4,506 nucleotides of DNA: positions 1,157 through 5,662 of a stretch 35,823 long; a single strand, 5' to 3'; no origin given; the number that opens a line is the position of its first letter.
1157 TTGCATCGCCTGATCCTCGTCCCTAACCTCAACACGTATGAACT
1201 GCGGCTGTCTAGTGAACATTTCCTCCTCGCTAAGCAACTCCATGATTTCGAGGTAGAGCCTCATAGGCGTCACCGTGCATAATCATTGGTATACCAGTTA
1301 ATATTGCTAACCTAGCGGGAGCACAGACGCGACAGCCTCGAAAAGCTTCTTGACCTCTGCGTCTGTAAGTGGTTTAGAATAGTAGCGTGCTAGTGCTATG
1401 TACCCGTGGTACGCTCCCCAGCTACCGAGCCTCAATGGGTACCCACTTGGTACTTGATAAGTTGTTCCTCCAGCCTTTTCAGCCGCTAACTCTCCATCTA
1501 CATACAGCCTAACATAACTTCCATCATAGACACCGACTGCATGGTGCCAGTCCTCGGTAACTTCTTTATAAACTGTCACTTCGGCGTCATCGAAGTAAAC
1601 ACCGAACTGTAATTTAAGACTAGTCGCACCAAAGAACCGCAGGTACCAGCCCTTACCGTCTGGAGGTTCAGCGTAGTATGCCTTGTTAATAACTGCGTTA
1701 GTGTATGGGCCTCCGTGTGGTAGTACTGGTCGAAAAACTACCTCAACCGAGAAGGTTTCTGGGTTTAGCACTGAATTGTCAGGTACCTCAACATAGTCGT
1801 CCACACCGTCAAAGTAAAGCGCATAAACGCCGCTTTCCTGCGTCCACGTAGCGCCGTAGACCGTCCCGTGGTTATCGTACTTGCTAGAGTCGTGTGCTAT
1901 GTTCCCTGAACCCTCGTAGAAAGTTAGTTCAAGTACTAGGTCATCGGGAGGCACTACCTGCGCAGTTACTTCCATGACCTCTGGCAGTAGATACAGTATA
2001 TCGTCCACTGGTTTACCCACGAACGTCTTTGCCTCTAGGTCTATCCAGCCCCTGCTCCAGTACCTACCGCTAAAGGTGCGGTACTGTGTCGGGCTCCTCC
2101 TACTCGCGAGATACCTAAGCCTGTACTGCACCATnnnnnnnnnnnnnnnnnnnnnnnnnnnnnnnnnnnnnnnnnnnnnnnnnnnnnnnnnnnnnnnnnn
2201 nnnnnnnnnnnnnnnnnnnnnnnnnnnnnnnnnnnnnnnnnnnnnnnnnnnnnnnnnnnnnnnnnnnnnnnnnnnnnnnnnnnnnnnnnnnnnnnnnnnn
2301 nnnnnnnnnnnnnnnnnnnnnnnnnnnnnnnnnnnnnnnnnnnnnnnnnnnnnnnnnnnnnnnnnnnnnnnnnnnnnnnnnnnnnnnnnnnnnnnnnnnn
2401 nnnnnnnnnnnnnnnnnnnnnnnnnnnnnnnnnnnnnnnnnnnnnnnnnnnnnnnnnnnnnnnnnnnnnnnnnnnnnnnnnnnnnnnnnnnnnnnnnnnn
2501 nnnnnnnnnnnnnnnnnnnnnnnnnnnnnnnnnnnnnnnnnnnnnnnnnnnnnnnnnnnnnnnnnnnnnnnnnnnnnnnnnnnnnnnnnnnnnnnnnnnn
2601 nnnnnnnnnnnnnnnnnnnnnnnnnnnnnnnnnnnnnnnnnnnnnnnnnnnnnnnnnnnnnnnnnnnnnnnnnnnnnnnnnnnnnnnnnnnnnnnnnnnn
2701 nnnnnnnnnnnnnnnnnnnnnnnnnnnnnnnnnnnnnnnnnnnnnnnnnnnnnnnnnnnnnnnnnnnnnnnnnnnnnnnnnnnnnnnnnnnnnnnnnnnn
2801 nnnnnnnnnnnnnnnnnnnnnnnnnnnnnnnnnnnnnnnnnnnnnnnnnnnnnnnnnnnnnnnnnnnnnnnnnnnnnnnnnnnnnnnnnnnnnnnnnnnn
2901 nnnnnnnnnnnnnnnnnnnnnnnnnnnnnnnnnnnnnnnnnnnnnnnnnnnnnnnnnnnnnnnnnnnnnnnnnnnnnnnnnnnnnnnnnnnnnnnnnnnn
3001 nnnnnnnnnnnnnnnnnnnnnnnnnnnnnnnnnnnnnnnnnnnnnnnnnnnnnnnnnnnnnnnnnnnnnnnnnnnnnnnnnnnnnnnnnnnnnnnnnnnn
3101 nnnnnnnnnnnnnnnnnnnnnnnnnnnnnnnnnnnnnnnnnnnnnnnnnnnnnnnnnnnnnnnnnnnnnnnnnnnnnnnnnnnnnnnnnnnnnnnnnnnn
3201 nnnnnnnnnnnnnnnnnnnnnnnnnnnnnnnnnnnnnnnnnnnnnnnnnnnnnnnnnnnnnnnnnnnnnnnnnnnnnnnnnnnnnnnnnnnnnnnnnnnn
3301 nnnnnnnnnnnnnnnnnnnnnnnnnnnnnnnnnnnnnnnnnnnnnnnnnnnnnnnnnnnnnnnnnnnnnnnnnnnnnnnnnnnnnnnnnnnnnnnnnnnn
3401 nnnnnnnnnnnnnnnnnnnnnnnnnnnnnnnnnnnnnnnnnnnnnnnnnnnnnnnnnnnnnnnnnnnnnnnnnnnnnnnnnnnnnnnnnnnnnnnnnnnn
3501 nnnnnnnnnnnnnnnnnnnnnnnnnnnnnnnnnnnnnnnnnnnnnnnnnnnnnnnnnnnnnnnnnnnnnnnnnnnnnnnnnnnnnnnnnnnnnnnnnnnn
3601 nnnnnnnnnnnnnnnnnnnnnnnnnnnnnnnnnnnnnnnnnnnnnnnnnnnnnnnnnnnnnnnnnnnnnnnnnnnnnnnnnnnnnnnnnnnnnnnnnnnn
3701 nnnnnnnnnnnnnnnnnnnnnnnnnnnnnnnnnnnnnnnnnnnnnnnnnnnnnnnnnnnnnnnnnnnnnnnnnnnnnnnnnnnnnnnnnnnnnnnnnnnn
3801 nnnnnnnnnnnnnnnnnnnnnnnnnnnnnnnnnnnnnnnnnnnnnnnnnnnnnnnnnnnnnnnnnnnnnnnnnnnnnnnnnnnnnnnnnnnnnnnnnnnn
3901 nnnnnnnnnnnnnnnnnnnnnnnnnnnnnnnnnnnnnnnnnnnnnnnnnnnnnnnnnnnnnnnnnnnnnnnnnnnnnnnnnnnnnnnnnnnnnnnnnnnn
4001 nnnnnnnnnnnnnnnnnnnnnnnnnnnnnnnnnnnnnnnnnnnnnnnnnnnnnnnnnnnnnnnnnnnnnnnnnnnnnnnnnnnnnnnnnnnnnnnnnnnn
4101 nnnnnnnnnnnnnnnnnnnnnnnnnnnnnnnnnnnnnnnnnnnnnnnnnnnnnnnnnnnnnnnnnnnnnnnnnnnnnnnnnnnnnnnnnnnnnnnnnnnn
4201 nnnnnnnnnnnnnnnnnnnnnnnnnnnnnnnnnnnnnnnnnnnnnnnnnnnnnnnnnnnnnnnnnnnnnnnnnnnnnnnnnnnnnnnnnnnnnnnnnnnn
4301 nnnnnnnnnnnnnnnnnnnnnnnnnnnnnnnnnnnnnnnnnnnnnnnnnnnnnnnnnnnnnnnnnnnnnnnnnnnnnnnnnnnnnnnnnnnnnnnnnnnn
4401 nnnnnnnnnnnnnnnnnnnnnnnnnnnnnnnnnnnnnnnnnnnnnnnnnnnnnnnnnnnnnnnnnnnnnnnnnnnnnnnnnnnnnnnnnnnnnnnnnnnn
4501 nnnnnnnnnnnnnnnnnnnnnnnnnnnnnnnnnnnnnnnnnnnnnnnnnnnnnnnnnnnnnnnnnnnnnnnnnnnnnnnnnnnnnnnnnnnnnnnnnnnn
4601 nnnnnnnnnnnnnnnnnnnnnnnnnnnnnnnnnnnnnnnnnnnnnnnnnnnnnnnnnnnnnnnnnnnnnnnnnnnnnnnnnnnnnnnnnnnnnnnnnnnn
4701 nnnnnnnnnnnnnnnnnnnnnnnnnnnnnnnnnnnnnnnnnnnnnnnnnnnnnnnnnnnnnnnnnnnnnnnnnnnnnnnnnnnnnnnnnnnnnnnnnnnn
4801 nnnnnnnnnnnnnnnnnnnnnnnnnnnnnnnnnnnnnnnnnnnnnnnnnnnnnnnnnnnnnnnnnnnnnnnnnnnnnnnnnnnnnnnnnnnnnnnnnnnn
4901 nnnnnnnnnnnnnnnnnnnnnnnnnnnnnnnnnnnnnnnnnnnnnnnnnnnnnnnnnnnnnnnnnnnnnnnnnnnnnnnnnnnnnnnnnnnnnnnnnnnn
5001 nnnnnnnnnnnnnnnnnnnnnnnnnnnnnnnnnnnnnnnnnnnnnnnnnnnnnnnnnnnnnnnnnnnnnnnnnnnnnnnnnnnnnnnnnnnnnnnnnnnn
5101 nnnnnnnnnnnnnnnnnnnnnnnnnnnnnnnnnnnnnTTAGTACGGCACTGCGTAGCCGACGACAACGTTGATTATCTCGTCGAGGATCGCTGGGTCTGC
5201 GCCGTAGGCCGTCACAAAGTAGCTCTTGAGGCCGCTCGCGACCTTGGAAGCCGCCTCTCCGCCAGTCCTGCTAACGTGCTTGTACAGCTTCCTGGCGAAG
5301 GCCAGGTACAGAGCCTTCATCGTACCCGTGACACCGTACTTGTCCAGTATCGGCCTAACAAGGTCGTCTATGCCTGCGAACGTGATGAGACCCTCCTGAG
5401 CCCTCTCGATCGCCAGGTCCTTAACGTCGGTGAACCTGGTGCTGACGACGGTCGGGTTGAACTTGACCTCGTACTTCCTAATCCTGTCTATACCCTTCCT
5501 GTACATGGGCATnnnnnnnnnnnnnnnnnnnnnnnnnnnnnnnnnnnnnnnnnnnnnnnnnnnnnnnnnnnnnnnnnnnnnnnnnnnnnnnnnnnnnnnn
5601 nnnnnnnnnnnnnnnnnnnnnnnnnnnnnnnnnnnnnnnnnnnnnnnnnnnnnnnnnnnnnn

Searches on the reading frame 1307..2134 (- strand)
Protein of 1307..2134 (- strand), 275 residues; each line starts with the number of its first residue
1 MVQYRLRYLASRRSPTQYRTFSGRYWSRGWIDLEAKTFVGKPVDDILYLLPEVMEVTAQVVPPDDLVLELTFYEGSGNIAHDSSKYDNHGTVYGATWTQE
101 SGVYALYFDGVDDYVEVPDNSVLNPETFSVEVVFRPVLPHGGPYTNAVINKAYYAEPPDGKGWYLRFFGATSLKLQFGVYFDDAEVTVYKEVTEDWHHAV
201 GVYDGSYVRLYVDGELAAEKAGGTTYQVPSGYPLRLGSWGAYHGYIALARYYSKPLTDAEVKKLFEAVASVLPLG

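Call 110: search_protein_families(library=pfam, proteins=[window:1307-2134:-], max_evalue=0.001)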
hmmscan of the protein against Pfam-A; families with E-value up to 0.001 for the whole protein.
window:1307-2134:- (275 aa): 1 family
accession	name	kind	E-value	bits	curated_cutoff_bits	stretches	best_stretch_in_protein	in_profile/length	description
PF13385.13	Laminin_G_3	-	1.6e-18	67.7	27.6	1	109-262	1-151/151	Concanavalin A-like lectin/glucanases superfamily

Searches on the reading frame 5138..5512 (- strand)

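Call 110: search_protein_families(library=pfam, proteins=[window:5138-5512:-], max_evalue=0.001)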
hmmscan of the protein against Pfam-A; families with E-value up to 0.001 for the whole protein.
window:5138-5512:- (124 aa): 2 families
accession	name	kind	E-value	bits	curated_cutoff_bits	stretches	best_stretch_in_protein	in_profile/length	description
PF12193.13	Sulf_coat_C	-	1.2e-24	87.4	25.2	1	10-120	13-128/134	Sulfolobus virus coat protein C terminal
PF25647.1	SFV1_VP4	-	2.6e-05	25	27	1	1-116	1-117/137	Sulfolobus filamentous virus 1 major coat protein VP4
